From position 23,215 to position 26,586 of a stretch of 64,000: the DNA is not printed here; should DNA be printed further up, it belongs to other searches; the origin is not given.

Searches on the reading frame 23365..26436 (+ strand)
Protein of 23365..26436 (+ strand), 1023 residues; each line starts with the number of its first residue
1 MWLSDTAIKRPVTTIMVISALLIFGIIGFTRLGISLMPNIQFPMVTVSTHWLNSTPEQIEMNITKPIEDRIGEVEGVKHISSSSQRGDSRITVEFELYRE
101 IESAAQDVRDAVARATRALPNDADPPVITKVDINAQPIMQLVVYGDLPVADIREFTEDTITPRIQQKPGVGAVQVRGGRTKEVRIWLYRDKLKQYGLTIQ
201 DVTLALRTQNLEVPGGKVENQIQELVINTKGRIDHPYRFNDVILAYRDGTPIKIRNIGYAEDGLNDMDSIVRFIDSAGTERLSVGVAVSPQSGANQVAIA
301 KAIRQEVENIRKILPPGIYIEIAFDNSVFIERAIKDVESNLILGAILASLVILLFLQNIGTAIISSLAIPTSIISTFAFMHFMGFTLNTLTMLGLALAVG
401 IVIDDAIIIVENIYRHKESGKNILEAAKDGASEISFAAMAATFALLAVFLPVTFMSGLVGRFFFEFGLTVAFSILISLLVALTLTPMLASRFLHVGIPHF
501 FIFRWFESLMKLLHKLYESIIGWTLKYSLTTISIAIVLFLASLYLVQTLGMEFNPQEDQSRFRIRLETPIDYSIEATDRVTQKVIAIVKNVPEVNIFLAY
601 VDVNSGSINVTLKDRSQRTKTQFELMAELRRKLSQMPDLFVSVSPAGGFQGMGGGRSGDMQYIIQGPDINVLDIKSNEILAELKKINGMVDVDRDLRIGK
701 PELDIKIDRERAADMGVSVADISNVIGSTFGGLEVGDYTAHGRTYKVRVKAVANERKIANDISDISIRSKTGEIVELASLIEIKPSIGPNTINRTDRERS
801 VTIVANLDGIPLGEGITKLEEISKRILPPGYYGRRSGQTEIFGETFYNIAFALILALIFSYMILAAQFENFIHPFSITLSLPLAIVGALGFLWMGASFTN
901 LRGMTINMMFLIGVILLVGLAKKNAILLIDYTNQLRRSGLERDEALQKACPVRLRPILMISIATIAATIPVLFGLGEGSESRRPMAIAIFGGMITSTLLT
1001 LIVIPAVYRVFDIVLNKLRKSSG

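Call 43: search_protein_families(library=pfam, proteins=[window:23365-26436:+], max_evalue=0.00001)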
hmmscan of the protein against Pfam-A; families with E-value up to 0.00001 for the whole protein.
window:23365-26436:+ (1023 aa): 2 families
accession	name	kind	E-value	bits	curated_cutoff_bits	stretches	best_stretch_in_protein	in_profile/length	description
PF00873.25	ACR_tran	-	4.9e-269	895.6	28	1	4-1011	2-1020/1021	AcrB/AcrD/AcrF family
PF03176.21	MMPL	-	3.4e-08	33.3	20.5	1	300-489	107-299/333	MMPL family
